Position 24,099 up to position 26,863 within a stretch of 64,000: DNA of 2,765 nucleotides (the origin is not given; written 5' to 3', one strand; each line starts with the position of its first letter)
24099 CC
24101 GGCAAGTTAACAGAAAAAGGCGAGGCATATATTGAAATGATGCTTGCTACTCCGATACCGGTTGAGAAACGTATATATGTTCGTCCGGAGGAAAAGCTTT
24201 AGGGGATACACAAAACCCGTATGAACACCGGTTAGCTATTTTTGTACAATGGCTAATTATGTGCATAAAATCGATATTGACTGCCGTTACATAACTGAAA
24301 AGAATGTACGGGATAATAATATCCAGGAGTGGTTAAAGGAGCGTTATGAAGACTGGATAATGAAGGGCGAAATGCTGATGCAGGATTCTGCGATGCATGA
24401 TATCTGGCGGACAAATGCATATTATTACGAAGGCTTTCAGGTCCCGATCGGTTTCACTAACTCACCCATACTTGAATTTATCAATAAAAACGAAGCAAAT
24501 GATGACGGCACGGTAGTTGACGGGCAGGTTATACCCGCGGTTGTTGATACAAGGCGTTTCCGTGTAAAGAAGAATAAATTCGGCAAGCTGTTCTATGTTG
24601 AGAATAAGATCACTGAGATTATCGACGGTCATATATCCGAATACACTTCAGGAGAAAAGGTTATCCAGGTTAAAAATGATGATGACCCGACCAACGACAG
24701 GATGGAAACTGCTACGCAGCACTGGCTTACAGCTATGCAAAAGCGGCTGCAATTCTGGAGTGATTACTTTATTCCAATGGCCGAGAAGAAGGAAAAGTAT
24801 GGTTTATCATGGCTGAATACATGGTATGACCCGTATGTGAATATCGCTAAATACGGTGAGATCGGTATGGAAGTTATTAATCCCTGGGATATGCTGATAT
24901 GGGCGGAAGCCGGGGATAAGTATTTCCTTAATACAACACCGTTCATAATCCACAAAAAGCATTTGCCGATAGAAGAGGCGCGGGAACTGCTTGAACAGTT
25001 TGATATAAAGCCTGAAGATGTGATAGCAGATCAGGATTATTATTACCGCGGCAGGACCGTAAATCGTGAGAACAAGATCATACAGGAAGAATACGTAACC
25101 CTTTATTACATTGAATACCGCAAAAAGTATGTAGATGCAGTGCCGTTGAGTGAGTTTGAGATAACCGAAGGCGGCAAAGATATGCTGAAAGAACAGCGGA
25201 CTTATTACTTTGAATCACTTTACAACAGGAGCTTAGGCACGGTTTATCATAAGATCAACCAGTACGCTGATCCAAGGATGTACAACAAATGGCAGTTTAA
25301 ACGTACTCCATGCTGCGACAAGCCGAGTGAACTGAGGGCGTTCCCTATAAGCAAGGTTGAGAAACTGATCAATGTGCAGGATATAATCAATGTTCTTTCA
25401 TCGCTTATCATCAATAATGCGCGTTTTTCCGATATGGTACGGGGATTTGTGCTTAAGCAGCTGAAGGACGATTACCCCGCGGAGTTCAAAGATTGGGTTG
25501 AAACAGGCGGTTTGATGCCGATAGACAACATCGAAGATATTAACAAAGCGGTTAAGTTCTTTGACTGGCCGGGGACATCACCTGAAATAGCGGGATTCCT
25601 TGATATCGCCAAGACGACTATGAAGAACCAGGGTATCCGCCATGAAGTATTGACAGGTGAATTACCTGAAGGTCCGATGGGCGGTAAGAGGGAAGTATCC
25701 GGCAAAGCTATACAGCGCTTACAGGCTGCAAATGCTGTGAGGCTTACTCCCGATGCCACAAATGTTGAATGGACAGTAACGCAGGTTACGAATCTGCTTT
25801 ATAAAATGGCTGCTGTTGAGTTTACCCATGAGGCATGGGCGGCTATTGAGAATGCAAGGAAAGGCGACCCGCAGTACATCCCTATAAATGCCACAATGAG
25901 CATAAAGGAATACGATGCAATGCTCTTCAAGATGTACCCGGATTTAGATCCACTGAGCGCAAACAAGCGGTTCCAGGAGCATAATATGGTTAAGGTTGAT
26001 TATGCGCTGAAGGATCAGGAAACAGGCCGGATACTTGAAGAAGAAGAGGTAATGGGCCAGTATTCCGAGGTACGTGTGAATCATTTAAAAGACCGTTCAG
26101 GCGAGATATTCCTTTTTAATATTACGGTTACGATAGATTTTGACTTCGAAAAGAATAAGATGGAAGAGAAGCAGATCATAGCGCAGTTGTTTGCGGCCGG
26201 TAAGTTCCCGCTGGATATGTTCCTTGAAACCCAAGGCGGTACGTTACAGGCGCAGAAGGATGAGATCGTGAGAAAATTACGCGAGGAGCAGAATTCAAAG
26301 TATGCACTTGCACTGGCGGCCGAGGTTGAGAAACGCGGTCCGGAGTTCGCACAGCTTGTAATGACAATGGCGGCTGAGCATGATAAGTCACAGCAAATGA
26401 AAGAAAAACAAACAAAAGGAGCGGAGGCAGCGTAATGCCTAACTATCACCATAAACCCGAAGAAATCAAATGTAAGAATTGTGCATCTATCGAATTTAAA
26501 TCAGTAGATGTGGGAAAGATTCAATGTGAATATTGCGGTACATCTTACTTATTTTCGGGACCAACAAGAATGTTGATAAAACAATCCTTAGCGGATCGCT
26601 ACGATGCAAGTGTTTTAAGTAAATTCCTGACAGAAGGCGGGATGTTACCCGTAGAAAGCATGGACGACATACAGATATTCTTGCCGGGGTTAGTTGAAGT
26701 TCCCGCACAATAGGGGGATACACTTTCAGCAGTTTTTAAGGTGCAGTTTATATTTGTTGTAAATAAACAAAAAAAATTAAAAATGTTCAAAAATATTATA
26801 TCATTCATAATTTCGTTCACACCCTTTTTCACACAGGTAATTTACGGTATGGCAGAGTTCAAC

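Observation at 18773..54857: Four-site late-promoter regulon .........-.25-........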

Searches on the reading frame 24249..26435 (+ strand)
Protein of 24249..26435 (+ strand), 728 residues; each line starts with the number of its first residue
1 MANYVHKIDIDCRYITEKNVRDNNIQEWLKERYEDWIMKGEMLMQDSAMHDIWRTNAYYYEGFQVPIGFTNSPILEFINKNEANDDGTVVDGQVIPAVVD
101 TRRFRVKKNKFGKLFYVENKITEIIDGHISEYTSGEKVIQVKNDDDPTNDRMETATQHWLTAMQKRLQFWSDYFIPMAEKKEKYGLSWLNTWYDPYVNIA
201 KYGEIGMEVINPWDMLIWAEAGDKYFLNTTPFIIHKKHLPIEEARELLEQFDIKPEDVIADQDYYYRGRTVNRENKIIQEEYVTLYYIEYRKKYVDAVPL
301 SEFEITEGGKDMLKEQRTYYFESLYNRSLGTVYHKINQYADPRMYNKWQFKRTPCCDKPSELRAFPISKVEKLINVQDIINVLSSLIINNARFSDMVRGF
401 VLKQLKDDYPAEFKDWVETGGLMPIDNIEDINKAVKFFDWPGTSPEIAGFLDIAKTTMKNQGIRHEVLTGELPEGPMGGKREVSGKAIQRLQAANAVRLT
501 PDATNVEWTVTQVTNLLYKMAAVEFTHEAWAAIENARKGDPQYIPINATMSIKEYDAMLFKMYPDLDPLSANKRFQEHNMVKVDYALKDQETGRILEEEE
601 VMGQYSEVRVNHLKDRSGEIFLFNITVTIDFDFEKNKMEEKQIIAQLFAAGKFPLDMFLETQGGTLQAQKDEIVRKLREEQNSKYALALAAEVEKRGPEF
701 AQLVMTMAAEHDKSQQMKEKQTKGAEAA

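Call 11: search_protein_families(library=phrogs, proteins=[window:24249-26435:+], max_evalue=0.001)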
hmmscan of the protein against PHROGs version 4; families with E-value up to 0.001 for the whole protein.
window:24249-26435:+ (728 aa): 0 families

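Call 14: find_related_loci(query=window:24249-26435:+, collection=viral_contigs, flank=10000)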
Query window:24249-26435:+ (728 aa) in viral_contigs; peptide patterns used: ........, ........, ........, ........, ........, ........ (x = any residue, [..] = any of these).
24 stretches matched a pattern, but none encodes a relative of the query by tblastn (E <= 1e-3).

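Call 15: find_related_loci(query=window:24249-26435:+, collection=genome_contigs, flank=10000)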
Query window:24249-26435:+ (728 aa) in genome_contigs; peptide patterns used: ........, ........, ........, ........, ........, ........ (x = any residue, [..] = any of these).
81 stretches matched a pattern, but none encodes a relative of the query by tblastn (E <= 1e-3).

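Call 16: find_homologous_proteins(query=window:24249-26435:+)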
Query window:24249-26435:+ (728 aa): 2 proteins with E <= 0.001 among 8000 candidates. Only proteins of 400 to 1274 residues were searched: fused or split forms outside these lengths cannot appear, so this answer is no evidence that the protein stands alone or is whole; find_related_loci, which searches DNA, has no such limit.
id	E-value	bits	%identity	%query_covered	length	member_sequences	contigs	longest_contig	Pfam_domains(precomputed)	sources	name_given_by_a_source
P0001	0.0e+0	1678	100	100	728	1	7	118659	-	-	-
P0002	3.7e-63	232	29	96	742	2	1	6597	PF16510.13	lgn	-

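Call 17: find_encoding_contigs(protein=P0001, flank=10000, max_places=10)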
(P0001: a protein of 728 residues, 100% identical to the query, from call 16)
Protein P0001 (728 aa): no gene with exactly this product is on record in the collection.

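Call 18: find_encoding_contigs(protein=P0002, flank=10000, max_places=5)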
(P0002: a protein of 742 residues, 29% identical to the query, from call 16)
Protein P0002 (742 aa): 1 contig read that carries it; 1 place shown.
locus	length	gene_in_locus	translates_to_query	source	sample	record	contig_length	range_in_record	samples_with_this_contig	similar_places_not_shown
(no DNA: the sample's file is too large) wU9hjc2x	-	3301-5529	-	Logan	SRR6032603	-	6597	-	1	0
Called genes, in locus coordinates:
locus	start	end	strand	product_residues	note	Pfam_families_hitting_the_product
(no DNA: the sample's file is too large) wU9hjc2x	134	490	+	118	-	-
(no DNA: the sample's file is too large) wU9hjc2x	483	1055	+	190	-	PF03592:Terminase_2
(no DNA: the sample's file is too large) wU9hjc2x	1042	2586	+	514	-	PF03237:Terminase_6N (faint)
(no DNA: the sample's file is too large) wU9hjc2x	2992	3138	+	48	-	-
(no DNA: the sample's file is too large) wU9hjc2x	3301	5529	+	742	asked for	PF16510:P22_portal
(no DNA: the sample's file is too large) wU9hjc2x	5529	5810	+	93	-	-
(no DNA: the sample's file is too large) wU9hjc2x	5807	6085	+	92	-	-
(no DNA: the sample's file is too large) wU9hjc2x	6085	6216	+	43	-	-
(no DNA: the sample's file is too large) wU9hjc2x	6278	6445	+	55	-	-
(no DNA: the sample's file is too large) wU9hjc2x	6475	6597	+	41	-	?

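Call 36: search_protein_representatives(protein=window:24249-26435:+)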
Query: 728 residues. Proteins with E-value up to 0.001 (for the whole library): 90; up to 1e-10: 71; up to 1e-30: 44. The best 90 are listed.
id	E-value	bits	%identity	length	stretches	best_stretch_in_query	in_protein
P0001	0.0e+00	1677.6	100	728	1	1-728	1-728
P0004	2.9e-152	525.1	39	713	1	1-721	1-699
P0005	7.4e-127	441.1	37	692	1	26-721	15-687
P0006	3.6e-120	419.0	36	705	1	29-719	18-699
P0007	1.4e-111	390.6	35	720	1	20-721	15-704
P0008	3.0e-111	389.5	36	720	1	19-676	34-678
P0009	8.0e-111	388.1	37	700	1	17-718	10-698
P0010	2.9e-107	376.3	33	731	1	17-717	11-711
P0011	1.1e-103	364.4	33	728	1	34-720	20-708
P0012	3.0e-103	363.0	34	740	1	12-717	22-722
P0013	1.1e-100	354.5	35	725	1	24-721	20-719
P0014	3.7e-95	336.3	36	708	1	9-722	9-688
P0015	1.7e-91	324.2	33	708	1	16-688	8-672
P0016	2.0e-90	320.6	31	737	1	28-717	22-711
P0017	6.4e-90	319.0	32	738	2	3-556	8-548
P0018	3.7e-89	316.5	33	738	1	58-723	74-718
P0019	3.3e-87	310.0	33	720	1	19-706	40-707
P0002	1.2e-63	232.2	32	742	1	26-718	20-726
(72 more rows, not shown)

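Call 37: find_encoding_contigs(protein=P0004, flank=10000, max_places=3)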
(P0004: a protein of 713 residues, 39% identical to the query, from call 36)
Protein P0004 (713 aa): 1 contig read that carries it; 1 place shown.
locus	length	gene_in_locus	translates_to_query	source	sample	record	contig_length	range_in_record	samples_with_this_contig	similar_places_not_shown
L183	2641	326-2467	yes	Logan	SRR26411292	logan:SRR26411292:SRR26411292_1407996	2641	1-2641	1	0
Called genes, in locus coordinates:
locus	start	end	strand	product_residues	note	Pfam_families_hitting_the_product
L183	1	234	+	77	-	?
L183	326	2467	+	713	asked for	-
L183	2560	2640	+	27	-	?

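Call 38: find_encoding_contigs(protein=P0005, flank=10000, max_places=3)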
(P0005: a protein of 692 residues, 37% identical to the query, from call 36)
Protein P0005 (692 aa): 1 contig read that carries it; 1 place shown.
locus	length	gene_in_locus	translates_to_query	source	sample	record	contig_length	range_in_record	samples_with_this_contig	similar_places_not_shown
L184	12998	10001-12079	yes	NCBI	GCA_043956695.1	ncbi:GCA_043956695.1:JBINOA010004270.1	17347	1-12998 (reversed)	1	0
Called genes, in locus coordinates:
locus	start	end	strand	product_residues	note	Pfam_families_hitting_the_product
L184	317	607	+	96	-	-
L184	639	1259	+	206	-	-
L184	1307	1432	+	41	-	-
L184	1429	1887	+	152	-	-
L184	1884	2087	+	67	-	-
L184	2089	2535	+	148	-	-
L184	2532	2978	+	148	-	-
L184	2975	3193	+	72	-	-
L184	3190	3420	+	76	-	-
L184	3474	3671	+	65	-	-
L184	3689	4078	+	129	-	-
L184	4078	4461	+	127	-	-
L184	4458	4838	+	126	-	-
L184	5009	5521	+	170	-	-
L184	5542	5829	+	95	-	-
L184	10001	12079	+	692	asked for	-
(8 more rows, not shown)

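Call 39: find_encoding_contigs(protein=P0006, flank=10000, max_places=3)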
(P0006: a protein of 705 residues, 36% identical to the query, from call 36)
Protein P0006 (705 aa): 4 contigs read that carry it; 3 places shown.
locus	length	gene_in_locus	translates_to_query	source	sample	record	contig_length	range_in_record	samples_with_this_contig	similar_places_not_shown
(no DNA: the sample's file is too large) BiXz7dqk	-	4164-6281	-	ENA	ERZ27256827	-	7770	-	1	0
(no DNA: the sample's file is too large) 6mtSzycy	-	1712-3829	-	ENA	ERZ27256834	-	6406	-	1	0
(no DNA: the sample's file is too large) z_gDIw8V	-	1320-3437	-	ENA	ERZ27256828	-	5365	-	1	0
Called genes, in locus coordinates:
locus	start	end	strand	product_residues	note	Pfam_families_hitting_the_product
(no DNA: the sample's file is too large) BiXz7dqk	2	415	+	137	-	?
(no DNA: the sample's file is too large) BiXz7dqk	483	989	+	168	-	-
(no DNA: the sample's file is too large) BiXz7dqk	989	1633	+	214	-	PF04055:Radical_SAM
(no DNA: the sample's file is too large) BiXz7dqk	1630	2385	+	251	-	PF13641:Glyco_tranf_2_3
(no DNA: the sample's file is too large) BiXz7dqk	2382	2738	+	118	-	-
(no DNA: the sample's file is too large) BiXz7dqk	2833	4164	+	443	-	PF03237:Terminase_6N (faint)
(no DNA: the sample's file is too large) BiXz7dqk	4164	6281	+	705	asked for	PF16510:P22_portal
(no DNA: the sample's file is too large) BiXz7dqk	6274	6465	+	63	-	-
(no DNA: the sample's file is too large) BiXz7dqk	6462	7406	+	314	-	-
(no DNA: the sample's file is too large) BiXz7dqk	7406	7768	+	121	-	?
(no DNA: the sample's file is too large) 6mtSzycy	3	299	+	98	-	?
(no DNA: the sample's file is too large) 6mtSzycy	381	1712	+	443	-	PF03237:Terminase_6N (faint)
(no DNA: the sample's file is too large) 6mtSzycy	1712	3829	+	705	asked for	PF16510:P22_portal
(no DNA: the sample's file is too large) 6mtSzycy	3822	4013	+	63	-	-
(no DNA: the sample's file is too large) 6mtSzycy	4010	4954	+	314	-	-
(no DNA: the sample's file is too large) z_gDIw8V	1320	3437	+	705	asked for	PF16510:P22_portal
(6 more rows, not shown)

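Call 47: find_related_loci(query=P0004, collection=viral_contigs, flank=10000)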
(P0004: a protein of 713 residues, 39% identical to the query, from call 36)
Query P0004 (713 aa) in viral_contigs; peptide patterns used: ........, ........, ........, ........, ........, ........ (x = any residue, [..] = any of these).
2 stretches matched a pattern, but none encodes a relative of the query by tblastn (E <= 1e-3).

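Call 48: find_encoding_contigs(protein=P0007, flank=10000, max_places=3)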
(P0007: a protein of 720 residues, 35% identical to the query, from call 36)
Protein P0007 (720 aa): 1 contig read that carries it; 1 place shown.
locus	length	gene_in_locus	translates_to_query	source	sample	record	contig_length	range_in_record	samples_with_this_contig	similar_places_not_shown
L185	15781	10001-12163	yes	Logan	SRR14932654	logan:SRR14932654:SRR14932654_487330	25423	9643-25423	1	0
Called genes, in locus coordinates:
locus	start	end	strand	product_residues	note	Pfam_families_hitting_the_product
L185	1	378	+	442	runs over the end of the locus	PF00145:DNA_methylase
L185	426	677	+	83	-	-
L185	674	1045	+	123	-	-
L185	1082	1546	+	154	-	PF14464:Prok-JAB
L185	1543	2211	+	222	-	-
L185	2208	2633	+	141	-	-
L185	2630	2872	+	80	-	-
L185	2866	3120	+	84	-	-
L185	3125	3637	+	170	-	-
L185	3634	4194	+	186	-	-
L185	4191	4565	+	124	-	-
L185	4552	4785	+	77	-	-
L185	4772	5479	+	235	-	-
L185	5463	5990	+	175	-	-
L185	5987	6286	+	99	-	-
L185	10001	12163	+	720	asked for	-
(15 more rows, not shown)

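Call 49: find_encoding_contigs(protein=P0009, flank=10000, max_places=3)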
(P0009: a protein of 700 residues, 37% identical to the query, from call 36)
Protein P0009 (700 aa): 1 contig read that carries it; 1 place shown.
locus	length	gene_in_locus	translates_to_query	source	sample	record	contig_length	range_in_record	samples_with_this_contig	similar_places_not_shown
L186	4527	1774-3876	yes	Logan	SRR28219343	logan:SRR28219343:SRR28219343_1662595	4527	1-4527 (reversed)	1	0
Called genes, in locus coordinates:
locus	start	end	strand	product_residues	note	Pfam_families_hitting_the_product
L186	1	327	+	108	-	?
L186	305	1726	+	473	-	PF03237:Terminase_6N, PF04466:Terminase_3 (weak)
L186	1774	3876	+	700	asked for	-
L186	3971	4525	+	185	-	?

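Call 56: list_cluster_members(proteins=[P0008, P0010, P0011, P0012, P0013, P0014, P0015, P0016, P0018, P0019])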
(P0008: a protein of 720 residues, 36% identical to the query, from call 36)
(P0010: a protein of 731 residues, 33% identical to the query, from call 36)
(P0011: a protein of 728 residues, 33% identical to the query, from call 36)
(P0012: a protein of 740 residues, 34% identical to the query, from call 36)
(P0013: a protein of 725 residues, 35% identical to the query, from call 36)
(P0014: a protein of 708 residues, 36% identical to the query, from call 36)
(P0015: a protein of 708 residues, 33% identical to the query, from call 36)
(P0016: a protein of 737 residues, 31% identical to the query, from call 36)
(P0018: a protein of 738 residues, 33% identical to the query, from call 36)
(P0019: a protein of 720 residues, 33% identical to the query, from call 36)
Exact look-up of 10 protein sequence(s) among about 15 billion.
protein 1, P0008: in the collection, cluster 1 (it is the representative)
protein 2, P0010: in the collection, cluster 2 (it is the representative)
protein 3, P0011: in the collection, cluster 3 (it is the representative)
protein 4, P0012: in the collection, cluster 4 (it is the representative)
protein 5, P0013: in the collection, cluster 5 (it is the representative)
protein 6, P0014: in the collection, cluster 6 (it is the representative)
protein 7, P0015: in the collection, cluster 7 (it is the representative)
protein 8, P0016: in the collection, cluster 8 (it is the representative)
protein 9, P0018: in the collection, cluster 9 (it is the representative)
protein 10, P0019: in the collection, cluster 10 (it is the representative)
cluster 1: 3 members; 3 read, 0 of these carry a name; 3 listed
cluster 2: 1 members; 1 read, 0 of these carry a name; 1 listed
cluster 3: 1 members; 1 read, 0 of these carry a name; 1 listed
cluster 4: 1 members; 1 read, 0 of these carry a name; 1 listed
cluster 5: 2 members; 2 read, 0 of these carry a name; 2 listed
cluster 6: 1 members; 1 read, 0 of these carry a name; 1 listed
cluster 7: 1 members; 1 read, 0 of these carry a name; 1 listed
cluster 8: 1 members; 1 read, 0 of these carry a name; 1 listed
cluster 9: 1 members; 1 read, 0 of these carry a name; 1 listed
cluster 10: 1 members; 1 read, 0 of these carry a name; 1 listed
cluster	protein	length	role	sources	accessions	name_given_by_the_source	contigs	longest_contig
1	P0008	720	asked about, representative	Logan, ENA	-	-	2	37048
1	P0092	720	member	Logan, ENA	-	-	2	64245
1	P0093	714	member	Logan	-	-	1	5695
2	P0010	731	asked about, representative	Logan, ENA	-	-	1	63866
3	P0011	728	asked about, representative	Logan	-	-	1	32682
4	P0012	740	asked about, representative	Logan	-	-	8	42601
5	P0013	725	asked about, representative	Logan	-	-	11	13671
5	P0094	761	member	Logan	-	-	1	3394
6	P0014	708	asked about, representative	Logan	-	-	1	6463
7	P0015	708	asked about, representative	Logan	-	-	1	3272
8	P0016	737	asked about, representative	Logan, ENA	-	-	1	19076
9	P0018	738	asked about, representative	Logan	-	-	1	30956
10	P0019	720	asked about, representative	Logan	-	-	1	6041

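Call 57: find_encoding_contigs(protein=P0092, flank=10000, max_places=2)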
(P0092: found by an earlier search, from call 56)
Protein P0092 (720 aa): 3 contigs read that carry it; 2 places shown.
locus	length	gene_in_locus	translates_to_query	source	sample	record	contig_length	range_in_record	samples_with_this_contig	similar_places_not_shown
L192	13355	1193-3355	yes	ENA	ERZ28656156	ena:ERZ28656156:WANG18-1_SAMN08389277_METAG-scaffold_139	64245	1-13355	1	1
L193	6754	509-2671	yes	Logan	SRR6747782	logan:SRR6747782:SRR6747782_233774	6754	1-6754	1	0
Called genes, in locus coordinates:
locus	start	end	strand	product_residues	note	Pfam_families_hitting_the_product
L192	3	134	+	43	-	?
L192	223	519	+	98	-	-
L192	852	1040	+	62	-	-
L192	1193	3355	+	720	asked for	PF16510:P22_portal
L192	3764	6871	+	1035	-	PF02384:N6_Mtase, PF07669:Eco57I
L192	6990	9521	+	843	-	PF13588:HSDR_N_2, PF02384:N6_Mtase, PF01170:UPF0020 (weak), PF07669:Eco57I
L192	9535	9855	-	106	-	-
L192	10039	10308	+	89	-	-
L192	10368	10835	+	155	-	-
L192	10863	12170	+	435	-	-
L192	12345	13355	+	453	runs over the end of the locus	-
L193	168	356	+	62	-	-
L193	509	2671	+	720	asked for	PF16510:P22_portal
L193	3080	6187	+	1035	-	PF02384:N6_Mtase, PF07669:Eco57I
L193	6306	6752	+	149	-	?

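Call 58: find_encoding_contigs(protein=P0010, flank=10000, max_places=2)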
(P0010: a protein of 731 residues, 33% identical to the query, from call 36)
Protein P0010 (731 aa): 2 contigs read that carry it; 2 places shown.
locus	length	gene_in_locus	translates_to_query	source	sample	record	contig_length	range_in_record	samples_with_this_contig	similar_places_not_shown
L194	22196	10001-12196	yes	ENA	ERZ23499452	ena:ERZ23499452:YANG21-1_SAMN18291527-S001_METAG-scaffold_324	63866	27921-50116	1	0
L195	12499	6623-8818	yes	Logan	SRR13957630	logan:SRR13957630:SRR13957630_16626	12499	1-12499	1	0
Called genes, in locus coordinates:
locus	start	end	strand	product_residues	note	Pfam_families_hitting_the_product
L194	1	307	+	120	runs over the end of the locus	-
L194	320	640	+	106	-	-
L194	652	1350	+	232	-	-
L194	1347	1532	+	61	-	-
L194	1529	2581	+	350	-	PF07505:DUF5131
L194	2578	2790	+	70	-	-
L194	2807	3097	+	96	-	-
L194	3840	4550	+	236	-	PF25187:Acb3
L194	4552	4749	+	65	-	-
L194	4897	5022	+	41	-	-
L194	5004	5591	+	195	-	-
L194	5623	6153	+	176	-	-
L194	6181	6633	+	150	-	-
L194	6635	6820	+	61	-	-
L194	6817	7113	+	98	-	-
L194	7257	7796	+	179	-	-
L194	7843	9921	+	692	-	-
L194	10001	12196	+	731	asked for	-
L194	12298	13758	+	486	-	-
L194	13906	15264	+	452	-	-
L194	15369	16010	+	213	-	-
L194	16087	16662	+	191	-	-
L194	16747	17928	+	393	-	-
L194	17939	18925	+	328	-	-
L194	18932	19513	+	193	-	-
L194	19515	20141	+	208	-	-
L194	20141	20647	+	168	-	-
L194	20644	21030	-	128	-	-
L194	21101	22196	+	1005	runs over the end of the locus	-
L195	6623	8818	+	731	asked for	-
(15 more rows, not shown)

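Call 59: find_encoding_contigs(protein=P0012, flank=10000, max_places=2)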
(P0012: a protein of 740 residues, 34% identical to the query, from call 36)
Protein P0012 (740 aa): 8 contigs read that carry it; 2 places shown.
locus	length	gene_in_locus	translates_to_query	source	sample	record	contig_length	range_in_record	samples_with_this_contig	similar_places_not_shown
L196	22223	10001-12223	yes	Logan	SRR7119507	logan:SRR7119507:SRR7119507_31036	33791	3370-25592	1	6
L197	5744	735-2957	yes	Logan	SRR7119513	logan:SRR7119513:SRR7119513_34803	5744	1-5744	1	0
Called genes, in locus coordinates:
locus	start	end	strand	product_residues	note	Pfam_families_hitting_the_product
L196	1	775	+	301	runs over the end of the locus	PF01507:PAPS_reduct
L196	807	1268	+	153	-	-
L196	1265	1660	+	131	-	-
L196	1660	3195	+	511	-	PF00772:DnaB, PF13481:AAA_25, PF03796:DnaB_C, PF06745:ATPase (weak)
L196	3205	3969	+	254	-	PF01541:GIY-YIG (weak)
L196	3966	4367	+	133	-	-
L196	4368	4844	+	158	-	-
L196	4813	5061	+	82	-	-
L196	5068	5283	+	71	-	PF07505:DUF5131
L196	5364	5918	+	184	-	-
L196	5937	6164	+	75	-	-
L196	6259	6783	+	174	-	-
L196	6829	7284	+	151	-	-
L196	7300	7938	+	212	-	PF03592:Terminase_2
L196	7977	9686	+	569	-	-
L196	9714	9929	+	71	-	-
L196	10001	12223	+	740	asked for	-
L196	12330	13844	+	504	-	-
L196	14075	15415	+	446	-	-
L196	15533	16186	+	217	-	-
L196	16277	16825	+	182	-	-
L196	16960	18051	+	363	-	-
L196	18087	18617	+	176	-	-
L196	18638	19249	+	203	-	-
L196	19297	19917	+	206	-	-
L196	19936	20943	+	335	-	-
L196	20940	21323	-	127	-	-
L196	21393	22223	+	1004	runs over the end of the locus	-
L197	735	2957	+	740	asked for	-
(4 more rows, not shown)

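Call 66: search_protein_families(library=pfam, proteins=[L194:5004-5591:+, L196:5364-5918:+, L196:5937-6164:+, L194:4552-4749:+, L194:5623-6153:+, L196:6259-6783:+, L192:223-519:+, L192:852-1040:+, L192:10039-10308:+, L192:10368-10835:+], max_evalue=0.01)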
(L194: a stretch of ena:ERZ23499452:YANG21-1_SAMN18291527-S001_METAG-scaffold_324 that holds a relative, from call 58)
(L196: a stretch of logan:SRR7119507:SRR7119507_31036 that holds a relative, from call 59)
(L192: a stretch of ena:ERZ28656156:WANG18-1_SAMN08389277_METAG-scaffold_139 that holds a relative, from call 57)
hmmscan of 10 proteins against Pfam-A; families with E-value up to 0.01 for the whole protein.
L194:5004-5591:+ (195 aa): 0 families

L196:5364-5918:+ (184 aa): 0 families

L196:5937-6164:+ (75 aa): 0 families

L194:4552-4749:+ (65 aa): 0 families

L194:5623-6153:+ (176 aa): 1 family
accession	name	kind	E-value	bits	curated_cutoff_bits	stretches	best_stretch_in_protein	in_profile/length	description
PF14464.11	Prok-JAB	-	0.00095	19.5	25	1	32-145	18-103/114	Prokaryotic homologs of the JAB domain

L196:6259-6783:+ (174 aa): 1 family
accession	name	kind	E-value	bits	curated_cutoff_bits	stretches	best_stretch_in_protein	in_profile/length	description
PF14464.11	Prok-JAB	-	4.5e-05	23.7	25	1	104-141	64-95/114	Prokaryotic homologs of the JAB domain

L192:223-519:+ (98 aa): 0 families

L192:852-1040:+ (62 aa): 0 families

L192:10039-10308:+ (89 aa): 0 families

L192:10368-10835:+ (155 aa): 0 families

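Call 82: find_related_loci(query=P0012, collection=viral_contigs, flank=10000)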
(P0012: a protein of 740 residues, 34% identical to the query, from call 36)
Query P0012 (740 aa) in viral_contigs; peptide patterns used: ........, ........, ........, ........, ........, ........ (x = any residue, [..] = any of these).
7 stretches matched a pattern, but none encodes a relative of the query by tblastn (E <= 1e-3).

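Call 83: find_related_loci(query=P0010, collection=viral_contigs, flank=10000)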
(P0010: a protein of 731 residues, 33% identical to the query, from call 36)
Query P0010 (731 aa) in viral_contigs; peptide patterns used: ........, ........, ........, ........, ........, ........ (x = any residue, [..] = any of these).
1 stretches matched a pattern; 1 encode a relative of the query (tblastn E <= 1e-3); 1 distinct loci.
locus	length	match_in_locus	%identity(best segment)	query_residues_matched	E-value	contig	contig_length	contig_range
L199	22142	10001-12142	41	6-724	0e+0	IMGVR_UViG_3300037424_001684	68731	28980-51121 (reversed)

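Call 91: search_protein_families(library=pfam, proteins=[L199:2204-2785:+, L199:1556-2203:+, L199:1153-1566:+, L199:278-649:+], max_evalue=0.01)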
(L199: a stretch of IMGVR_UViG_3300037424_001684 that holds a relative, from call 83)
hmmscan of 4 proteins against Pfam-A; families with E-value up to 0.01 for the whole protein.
L199:2204-2785:+ (193 aa): 0 families

L199:1556-2203:+ (215 aa): 0 families

L199:1153-1566:+ (137 aa): 0 families

L199:278-649:+ (123 aa): 0 families

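Call 100: find_encoding_contigs(protein=P0011, flank=10000, max_places=1)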
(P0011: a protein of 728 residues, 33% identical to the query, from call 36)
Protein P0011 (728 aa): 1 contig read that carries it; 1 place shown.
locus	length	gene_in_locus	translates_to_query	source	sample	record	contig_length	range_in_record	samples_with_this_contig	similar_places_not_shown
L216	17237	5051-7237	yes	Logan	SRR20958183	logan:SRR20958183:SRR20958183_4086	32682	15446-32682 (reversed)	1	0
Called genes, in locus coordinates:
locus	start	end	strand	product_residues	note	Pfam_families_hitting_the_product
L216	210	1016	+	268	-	-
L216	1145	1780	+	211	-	-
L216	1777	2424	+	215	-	-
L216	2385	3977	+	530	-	-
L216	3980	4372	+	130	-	-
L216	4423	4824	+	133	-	-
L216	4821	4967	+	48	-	-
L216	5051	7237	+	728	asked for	PF16510:P22_portal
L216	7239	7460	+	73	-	-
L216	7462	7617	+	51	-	-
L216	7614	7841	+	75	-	-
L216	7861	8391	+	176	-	-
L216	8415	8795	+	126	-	-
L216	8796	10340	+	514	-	-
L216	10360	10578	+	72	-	-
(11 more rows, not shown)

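Call 104: search_protein_families(library=pfam, proteins=[window:24249-26435:+], max_evalue=0.01)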
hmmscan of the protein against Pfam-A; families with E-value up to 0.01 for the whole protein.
window:24249-26435:+ (728 aa): 0 families

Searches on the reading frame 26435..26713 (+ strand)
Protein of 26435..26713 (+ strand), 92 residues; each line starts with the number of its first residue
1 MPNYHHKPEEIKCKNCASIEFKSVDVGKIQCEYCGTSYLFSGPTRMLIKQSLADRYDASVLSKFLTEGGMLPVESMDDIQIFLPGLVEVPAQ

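Call 11: search_protein_families(library=phrogs, proteins=[window:26435-26713:+], max_evalue=0.001)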
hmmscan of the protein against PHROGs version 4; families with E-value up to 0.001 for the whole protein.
window:26435-26713:+ (92 aa): 0 families

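Call 69: search_protein_families(library=pfam, proteins=[window:26435-26713:+], max_evalue=0.01)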
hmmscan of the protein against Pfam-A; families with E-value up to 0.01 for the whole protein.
window:26435-26713:+ (92 aa): 1 family
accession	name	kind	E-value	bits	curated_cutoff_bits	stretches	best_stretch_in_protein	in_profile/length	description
PF07967.19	zf-C3HC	-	0.00067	20.1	22.2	1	3-56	18-71/132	NuBaID N-terminal domain (aka zf-C3HC)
